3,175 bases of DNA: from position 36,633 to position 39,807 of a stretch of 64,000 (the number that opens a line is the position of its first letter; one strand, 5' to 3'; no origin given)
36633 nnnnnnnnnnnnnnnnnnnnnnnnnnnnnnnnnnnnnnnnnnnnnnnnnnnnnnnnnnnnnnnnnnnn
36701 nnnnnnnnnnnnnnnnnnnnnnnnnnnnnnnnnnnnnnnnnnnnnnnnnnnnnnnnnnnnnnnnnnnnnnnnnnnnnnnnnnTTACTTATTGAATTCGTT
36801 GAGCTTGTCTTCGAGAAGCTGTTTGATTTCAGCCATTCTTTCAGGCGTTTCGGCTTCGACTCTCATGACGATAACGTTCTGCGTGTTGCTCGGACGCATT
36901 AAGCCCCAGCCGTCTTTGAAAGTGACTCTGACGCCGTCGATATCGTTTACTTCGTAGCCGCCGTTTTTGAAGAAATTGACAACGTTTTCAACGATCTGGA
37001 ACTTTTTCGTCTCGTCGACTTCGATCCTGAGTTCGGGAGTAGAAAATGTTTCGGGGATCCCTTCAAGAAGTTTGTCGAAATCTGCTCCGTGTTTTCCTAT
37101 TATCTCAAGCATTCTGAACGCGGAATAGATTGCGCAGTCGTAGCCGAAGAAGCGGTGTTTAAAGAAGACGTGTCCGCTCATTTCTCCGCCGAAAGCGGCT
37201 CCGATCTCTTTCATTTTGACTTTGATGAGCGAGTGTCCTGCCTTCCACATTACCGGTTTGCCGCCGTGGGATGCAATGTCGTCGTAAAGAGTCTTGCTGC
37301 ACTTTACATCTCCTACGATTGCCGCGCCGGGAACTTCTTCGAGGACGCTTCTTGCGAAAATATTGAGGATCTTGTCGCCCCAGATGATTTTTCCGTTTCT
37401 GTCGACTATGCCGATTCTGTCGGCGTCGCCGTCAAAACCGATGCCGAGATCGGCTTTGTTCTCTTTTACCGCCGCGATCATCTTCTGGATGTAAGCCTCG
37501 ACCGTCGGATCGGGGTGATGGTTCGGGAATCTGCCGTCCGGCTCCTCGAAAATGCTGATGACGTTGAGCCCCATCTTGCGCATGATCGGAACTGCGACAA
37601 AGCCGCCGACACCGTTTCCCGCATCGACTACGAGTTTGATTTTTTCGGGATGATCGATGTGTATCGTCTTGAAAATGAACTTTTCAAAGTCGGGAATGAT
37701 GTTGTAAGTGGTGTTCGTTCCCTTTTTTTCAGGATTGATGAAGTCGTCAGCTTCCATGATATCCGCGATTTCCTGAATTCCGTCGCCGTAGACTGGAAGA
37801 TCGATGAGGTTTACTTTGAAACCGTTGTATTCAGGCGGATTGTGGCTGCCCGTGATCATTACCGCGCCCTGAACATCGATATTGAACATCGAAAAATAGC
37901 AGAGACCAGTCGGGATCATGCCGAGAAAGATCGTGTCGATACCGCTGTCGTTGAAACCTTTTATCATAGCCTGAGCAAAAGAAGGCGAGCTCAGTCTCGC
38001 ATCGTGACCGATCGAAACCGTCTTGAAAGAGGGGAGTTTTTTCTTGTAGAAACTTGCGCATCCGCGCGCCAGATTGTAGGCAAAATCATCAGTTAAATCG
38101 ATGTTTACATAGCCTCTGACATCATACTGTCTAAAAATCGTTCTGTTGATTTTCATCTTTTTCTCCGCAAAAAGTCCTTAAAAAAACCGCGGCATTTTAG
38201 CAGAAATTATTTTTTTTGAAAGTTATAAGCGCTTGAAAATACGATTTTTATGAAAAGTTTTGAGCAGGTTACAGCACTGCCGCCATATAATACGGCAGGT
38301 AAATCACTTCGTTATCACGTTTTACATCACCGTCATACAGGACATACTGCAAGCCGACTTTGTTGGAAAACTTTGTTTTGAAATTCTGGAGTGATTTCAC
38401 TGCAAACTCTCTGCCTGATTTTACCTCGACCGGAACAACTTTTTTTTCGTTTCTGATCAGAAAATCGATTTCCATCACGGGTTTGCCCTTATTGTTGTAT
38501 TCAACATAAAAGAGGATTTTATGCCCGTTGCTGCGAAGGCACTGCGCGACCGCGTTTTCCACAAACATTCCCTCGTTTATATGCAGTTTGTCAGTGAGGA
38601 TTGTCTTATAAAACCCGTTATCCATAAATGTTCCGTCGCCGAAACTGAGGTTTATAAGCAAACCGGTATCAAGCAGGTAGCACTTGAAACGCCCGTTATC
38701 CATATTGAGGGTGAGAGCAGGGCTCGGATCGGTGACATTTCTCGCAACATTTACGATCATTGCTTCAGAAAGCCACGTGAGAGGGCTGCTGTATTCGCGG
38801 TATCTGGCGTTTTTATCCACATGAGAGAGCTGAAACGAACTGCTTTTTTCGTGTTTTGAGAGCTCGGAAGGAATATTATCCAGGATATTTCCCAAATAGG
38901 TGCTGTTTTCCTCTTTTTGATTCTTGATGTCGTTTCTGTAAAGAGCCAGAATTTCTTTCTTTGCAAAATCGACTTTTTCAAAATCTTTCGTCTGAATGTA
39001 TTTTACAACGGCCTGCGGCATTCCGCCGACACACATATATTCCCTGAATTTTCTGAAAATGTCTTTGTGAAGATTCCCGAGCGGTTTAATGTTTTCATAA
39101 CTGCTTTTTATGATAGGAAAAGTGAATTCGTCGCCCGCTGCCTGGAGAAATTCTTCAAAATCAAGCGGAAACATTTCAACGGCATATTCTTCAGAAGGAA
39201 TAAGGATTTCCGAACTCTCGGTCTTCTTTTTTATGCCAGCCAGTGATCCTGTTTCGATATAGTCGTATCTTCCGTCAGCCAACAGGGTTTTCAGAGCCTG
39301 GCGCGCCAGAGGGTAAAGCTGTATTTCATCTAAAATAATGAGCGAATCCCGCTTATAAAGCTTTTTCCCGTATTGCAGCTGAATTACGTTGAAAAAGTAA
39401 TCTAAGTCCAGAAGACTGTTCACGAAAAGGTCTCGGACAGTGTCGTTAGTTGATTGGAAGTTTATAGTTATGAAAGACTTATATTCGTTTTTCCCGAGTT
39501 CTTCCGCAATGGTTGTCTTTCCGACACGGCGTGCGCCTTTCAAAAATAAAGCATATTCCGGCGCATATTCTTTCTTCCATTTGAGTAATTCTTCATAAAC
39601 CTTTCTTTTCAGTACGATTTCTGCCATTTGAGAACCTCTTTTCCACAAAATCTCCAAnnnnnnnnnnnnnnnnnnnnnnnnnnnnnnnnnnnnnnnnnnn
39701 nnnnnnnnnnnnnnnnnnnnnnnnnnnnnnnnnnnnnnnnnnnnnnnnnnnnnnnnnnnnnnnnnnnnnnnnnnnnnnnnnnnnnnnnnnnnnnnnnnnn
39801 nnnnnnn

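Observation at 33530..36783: AT-rich islet inserted between UDP-xylose synthase and PMM: RhuM-family protein, frameshifted DUF1566 gene and class-II Fic AMPylase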

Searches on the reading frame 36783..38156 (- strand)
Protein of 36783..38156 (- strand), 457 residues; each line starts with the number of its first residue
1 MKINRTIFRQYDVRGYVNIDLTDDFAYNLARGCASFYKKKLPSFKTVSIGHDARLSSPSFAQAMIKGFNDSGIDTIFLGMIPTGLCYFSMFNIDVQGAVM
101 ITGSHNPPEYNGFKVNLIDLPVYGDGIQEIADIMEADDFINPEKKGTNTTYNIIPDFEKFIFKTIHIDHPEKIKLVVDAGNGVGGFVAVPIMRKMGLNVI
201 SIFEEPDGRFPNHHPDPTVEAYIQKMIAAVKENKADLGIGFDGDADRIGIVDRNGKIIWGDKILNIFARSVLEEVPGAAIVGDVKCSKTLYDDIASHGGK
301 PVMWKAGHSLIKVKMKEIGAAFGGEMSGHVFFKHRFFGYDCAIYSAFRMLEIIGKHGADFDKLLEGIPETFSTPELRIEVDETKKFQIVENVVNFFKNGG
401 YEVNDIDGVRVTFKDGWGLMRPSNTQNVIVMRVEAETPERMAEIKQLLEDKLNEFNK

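Call 6: search_protein_families(library=pfam, proteins=[window:36783-38156:-], max_evalue=0.01)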
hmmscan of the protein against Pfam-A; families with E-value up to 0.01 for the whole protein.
window:36783-38156:- (457 aa): 5 families
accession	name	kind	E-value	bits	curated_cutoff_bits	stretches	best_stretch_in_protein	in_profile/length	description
PF02878.22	PGM_PMM_I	-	2.9e-34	118.2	22.5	1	6-139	2-136/138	Phosphoglucomutase/phosphomannomutase, alpha/beta/alpha domain I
PF02879.22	PGM_PMM_II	-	3.4e-25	89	29.3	1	169-255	17-103/103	Phosphoglucomutase/phosphomannomutase, alpha/beta/alpha domain II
PF02880.22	PGM_PMM_III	-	2.1e-23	83.1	20.7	1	259-370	1-114/115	Phosphoglucomutase/phosphomannomutase, alpha/beta/alpha domain III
PF00408.26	PGM_PMM_IV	-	1.3e-12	48.1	23.1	1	375-448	1-65/68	Phosphoglucomutase/phosphomannomutase, C-terminal domain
PF09981.14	DUF2218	-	0.0027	18.5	29.1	1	406-455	30-77/88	Uncharacterized protein conserved in bacteria (DUF2218)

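Call 7: search_protein_families(library=ncbifam, proteins=[window:36783-38156:-], max_evalue=0.01)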
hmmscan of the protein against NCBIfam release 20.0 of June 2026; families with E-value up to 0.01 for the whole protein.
window:36783-38156:- (457 aa): 7 families
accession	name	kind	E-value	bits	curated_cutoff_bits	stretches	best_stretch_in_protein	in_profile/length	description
NF046027.1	PhglucPhmanMutPgmG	equivalog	1e-149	499.1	600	1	3-453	5-451/460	phosphoglucomutase/phosphomannomutase PgmG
TIGR03990.1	Arch_GlmM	equivalog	2.3e-102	343.1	439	1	7-448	3-440/444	phosphoglucosamine mutase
NF007088.0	PRK09542.1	equivalog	5.9e-87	292.6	618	1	5-447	9-448/456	phosphomannomutase/phosphoglucomutase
NF011943.0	PRK15414.1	subfamily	1.8e-70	238.2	801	1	5-444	4-445/456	phosphomannomutase CpsG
TIGR01455.1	glmM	equivalog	2.9e-58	197.6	447.55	1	13-450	6-438/442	phosphoglucosamine mutase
NF005737.0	PRK07564.1-1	equivalog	1.1e-06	27.5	378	1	160-262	193-297/543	alpha-D-glucose phosphate-specific phosphoglucomutase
TIGR01132.1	pgm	equivalog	7.4e-05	21.3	778.05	0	97-116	140-159/546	phosphoglucomutase (alpha-D-glucose-1,6-bisphosphate-dependent)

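Call 8: find_encoding_contigs(protein=window:36783-38156:-, flank=10000, max_places=10)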
Protein window:36783-38156:- (457 aa): 3 contigs read that carry it; 3 places shown.
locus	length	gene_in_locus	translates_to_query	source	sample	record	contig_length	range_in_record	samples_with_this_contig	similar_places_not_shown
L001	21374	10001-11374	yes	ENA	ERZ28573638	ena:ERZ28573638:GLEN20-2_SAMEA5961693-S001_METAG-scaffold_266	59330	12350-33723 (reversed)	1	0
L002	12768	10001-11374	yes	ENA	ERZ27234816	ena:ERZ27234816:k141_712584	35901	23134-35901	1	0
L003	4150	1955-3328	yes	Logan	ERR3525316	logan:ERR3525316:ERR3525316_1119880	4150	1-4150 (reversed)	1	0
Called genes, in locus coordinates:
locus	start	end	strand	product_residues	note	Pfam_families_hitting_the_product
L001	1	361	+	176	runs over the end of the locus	-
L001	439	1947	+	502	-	-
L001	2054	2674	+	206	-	-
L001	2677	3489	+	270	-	-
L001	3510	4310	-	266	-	-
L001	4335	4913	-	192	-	PF02169:LPP20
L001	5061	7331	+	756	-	PF01078:Mg_chelatase (faint), PF13191:AAA_16 (weak), PF00004:AAA, PF17871:AAA_lid_9, PF00158:Sigma54_activat (weak), PF00004:AAA (weak), PF07724:AAA_2, PF07728:AAA_5, +4 more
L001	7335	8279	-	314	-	-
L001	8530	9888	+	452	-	PF13173:AAA_14, PF13635:DUF4143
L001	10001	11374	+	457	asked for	PF02878:PGM_PMM_I, PF02879:PGM_PMM_II, PF02880:PGM_PMM_III, PF00408:PGM_PMM_IV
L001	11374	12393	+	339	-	PF02661:Fic, PF13412:HTH_24 (weak)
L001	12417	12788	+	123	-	-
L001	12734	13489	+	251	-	-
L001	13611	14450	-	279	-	PF13310:Virulence_RhuM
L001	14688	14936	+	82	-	-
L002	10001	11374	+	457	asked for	PF02878:PGM_PMM_I, PF02879:PGM_PMM_II, PF02880:PGM_PMM_III, PF00408:PGM_PMM_IV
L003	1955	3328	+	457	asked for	PF02878:PGM_PMM_I, PF02879:PGM_PMM_II, PF02880:PGM_PMM_III, PF00408:PGM_PMM_IV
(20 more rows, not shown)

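Call 14: find_related_loci(query=window:36783-38156:-, collection=genome_contigs, flank=10000)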
Query window:36783-38156:- (457 aa) in genome_contigs; peptide patterns used: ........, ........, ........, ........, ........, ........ (x = any residue, [..] = any of these).
113 stretches matched a pattern; 22 encode a relative of the query (tblastn E <= 1e-3); 21 distinct loci.
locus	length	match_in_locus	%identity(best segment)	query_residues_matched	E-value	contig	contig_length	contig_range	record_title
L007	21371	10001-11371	98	1-457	0e+0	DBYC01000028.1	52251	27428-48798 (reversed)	MAG TPA_asm: bacterium UBP6_UBA1196 isolate UBA1196 UBA1196_contig_7855, whole genome shotgun sequence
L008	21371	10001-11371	98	1-457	0e+0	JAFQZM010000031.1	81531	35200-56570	Bacterium isolate RGIG2292 Goat_Duodenum-5__c355331, whole genome shotgun sequence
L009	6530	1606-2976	98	1-457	0e+0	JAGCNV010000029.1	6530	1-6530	Bacterium isolate RGIG9961 Yak_Reticulum-2__c358872, whole genome shotgun sequence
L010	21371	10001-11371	98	1-457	0e+0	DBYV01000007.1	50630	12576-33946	MAG TPA_asm: bacterium UBP6_UBA1177 isolate UBA1177 UBA1177_contig_2019, whole genome shotgun sequence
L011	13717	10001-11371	98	1-457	0e+0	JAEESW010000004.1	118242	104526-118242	MAG: bacterium isolate Tb.RUG.391 NODE_336_length_118242_cov_1.801659, whole genome shotgun sequence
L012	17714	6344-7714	98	1-457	0e+0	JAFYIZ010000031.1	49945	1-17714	Bacterium isolate RGIG7134 Water_buffalos_Abomasum-4__c682225, whole genome shotgun sequence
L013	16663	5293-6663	97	1-457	0e+0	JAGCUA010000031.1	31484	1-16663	Bacterium isolate RGIG10122 Yak_Rumen-4__c908808, whole genome shotgun sequence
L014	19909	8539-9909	97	1-457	0e+0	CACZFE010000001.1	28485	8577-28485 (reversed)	MAG: uncultured Spirochaetales bacterium isolate RUG12558 genome assembly, contig: RUG12558_asm_1, whole genome shotgun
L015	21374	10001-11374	95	1-457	0e+0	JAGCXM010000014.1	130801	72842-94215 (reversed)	Bacterium isolate RGIG10212 Yak_Rumen-5__c732460, whole genome shotgun sequence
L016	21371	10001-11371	98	1-457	0e+0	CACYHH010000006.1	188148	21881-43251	MAG: uncultured Spirochaetales bacterium isolate RUG11946 genome assembly, contig: RUG11946_asm_6, whole genome shotgun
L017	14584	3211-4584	81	1-457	0e+0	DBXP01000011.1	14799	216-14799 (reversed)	MAG TPA_asm: bacterium UBP6_UBA1209 isolate UBA1209 UBA1209_contig_23435, whole genome shotgun sequence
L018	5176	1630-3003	81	1-457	0e+0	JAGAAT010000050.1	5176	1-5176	Bacterium isolate RGIG8272 Water_buffalos_Rumen-5__c646712, whole genome shotgun sequence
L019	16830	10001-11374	78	1-457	0e+0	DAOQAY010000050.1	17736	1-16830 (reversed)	MAG TPA_asm: bacterium isolate AMR_MDS_1250 NODE_3349_length_17736_cov_5.486963, whole genome shotgun sequence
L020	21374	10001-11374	76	1-457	0e+0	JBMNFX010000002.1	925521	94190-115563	MAG: bacterium isolate SBF912LR0HQ0191 contig_59092, whole genome shotgun sequence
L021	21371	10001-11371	70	1-455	0e+0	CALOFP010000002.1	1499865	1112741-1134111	MAG: uncultured bacterium isolate LOGT_bin.0225 genome assembly, contig: contig_3181, whole genome shotgun sequence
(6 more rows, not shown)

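Call 44: search_protein_families(library=pfam, proteins=[L012:4295-5194:+, L012:1995-3392:+, L012:5250-6227:+, L016:12404-12889:+, L015:11651-12910:+], max_evalue=1)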
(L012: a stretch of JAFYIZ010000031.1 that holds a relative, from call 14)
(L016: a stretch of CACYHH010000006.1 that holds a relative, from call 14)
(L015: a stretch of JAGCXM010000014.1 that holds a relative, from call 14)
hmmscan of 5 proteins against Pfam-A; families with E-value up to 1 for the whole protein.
L012:4295-5194:+ (299 aa): 3 families
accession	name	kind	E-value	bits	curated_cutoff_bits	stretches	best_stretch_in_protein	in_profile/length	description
PF10543.14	ORF6N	-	3.7e-32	110.9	27.8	1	15-108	2-86/86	ORF6N domain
PF01814.28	Hemerythrin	-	0.014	16.3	25.3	1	18-69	5-59/127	Hemerythrin HHE cation binding domain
PF09669.15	Phage_pRha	-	0.023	15.7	29.9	1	28-129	4-90/91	Phage regulatory protein Rha (Phage_pRha)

L012:1995-3392:+ (465 aa): 1 family
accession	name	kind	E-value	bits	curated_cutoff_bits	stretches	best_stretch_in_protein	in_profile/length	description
PF10117.15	McrBC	-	2e-55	188.4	23.9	1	87-413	1-318/318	McrBC 5-methylcytosine restriction system component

L012:5250-6227:+ (325 aa): 4 families
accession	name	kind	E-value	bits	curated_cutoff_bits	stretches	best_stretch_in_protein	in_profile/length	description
PF13280.12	WYL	-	9.9e-17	61.2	21.8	1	142-207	2-68/70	WYL domain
PF25583.1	WCX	-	8.3e-05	23.3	23.9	1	240-319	3-75/76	WCX domain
PF08220.18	HTH_DeoR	-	0.0002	21.5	21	1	10-68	1-55/57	DeoR-like helix-turn-helix domain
PF08279.18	HTH_11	-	0.00081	19.7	25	1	18-64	10-54/55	HTH domain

L016:12404-12889:+ (161 aa): 1 family
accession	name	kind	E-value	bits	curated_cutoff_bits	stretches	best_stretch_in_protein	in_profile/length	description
PF07603.17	Lcl_C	-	4.9e-21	75.6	34.9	1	29-161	9-117/117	Lcl C-terminal domain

L015:11651-12910:+ (419 aa): 4 families
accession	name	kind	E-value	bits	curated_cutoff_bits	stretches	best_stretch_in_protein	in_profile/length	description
PF07603.17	Lcl_C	-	4.6e-17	62.8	34.9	1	278-419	4-117/117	Lcl C-terminal domain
PF25387.1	ADGRF3_N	-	2.9e-05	24.8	31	2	239-277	3-42/60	ADGRF3-like, N-terminal domain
PF00008.33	EGF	-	0.0021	18.7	21.5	1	225-256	1-28/32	EGF-like domain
PF12947.13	EGF_3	-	0.044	14.4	28.5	1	237-263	11-36/36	EGF domain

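Call 52: search_protein_families(library=pfam, proteins=[L007:6929-8446:+, L007:8568-9845:+, L009:14-1450:+, L012:3515-3874:-, L012:3847-4107:-, L014:5932-8427:-, L015:8586-9860:-, L007:11399-12301:-], max_evalue=0.001)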
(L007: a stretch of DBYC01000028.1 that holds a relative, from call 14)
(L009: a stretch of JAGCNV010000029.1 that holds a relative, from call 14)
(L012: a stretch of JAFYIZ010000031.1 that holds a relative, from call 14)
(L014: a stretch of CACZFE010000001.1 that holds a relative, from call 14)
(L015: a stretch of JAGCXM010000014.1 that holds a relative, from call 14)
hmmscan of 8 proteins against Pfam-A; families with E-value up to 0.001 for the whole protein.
L007:6929-8446:+ (505 aa): 3 families
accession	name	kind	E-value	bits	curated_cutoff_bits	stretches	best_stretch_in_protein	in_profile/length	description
PF20473.4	MmeI_Mtase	-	1.1e-42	146.4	27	1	375-504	6-127/259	MmeI, DNA-methyltransferase domain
PF20464.3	MmeI_N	-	3e-39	135.7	27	1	25-201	2-180/181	MmeI, N-terminal domain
PF20465.4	MmeI_hel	-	1.2e-19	71.2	27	1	213-287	2-75/75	MmeI, helicase spacer domain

L007:8568-9845:+ (425 aa): 3 families
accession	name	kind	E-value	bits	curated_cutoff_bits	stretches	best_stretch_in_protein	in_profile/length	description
PF20466.3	MmeI_TRD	-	6.4e-73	245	27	1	141-342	2-205/207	MmeI, target recognition domain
PF20473.4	MmeI_Mtase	-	3.6e-42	144.8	27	1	1-122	140-258/259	MmeI, DNA-methyltransferase domain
PF20467.3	MmeI_C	-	9.1e-24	83.9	27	1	346-423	3-80/83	MmeI, C-terminal domain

L009:14-1450:+ (478 aa): 3 families
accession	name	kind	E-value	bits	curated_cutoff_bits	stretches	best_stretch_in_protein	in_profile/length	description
PF20466.3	MmeI_TRD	-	5.8e-76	254.9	27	1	194-395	1-205/207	MmeI, target recognition domain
PF20473.4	MmeI_Mtase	-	1.8e-39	135.9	27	1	22-156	127-252/259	MmeI, DNA-methyltransferase domain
PF20467.3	MmeI_C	-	1.3e-25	89.8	27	1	399-476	3-80/83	MmeI, C-terminal domain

L012:3515-3874:- (119 aa): 1 family
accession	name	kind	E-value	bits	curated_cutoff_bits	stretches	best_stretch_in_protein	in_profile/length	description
PF02452.23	PemK_toxin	-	2.8e-21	76.2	23.1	1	16-117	1-108/109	PemK-like, MazF-like toxin of type II toxin-antitoxin system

L012:3847-4107:- (86 aa): 1 family
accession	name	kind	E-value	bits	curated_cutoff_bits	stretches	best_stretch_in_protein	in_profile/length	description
PF04014.23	MazE_antitoxin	-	4.5e-11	43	24.7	1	14-58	1-46/48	Antidote-toxin recognition MazE, bacterial antitoxin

L014:5932-8427:- (831 aa): 3 families
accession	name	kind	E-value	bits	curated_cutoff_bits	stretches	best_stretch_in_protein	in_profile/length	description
PF00476.26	DNA_pol_A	-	8.9e-142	473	34.3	1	455-829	4-381/381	DNA polymerase family A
PF02739.22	5_3_exonuc_N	-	8.3e-52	175.6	34.3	1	6-166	1-164/164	5'-3' exonuclease, N-terminal resolvase-like domain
PF01367.25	5_3_exonuc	-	6.6e-25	87.9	40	1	168-248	2-83/97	5'-3' exonuclease, C-terminal SAM fold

L015:8586-9860:- (424 aa): 0 families

L007:11399-12301:- (300 aa): 1 family
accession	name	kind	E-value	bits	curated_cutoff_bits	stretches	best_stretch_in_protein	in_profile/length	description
PF13505.12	OMP_b-brl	-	0.00086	20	28.7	0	199-283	69-161/175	Outer membrane protein beta-barrel domain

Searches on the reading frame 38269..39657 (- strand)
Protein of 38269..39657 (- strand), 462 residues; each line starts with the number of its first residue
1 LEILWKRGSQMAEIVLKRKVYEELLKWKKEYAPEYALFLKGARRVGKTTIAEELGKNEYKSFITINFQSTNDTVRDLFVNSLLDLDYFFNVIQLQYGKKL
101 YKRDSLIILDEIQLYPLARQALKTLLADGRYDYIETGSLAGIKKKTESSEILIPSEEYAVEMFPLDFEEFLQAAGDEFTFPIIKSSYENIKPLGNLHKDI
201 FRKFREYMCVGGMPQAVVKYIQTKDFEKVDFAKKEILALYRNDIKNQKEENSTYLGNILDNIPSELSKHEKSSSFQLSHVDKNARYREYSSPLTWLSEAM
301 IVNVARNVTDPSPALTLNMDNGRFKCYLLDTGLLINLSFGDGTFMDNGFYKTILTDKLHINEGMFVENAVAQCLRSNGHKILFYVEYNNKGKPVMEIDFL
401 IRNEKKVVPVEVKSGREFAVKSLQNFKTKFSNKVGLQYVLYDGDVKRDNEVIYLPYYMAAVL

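Call 6: search_protein_families(library=pfam, proteins=[window:38269-39657:-], max_evalue=0.01)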
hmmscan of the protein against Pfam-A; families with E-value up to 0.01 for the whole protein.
window:38269-39657:- (462 aa): 5 families
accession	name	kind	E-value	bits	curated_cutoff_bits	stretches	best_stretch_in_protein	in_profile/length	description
PF13173.12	AAA_14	-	1.6e-22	80.3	27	1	36-171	4-129/129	AAA domain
PF13635.12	DUF4143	-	4e-21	75.9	28.1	1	247-415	7-160/160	Domain of unknown function (DUF4143)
PF08378.17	NERD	-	0.00023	22.1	22.1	1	363-420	2-64/111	Nuclease-related domain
PF13401.12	AAA_22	-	0.002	18.9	27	1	35-125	6-104/130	AAA domain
PF02021.23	UPF0102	-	0.0071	17.1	23.6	0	367-418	2-45/80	Uncharacterised protein family UPF0102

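Call 7: search_protein_families(library=ncbifam, proteins=[window:38269-39657:-], max_evalue=0.01)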
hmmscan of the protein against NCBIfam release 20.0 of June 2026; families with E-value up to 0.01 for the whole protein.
window:38269-39657:- (462 aa): 1 family
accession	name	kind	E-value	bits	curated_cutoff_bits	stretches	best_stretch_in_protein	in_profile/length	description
NF011270.0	PRK14677.1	equivalog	0.00065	20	124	1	367-419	8-56/108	hypothetical protein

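Call 17: search_protein_families(library=padloc, proteins=[window:38269-39657:-], max_evalue=0.1)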
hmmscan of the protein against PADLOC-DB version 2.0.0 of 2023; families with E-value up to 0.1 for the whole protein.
window:38269-39657:- (462 aa): 10 families
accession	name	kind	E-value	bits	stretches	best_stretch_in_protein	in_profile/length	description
PDLC04786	PDC-S01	-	4.8e-102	339.9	1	16-461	3-431/439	-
PDLC04792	PDC-S01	-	5.9e-97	323.1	1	16-462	2-433/452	-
PDLC04788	PDC-S01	-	4.6e-64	215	1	16-460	2-435/448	-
PDLC04787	PDC-S01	-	5.1e-23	79.6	2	9-335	4-301/412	-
PDLC04790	PDC-S01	-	2.2e-13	47.7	1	11-444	8-400/422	-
PDLC04789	PDC-S01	-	6.8e-13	46.4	1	28-220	11-168/375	-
PDLC04791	PDC-S01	-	1.2e-12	45.2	2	361-433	300-370/395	-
PDLC01037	Csx1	-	0.00015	19.4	1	166-429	131-269/320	ARF+Nuclease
PDLC01887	CARF4--CARF_PDDEXK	-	0.00046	17.8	1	366-417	163-211/285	-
PDLC00943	Cas4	-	0.016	13.2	1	359-418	31-93/180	CRISPR-associated protein Cas4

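Call 18: search_protein_families(library=phrogs, proteins=[window:38269-39657:-], max_evalue=0.01)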
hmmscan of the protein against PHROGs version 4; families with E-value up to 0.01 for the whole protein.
window:38269-39657:- (462 aa): 2 families
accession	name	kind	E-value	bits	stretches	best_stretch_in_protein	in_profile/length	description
phrog_168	-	DNA, RNA and nucleotide metabolism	5.2e-07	30.7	1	9-118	18-115/314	clamp loader of DNA polymerase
phrog_3757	-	unknown function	0.0016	18.9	0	9-69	103-161/367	-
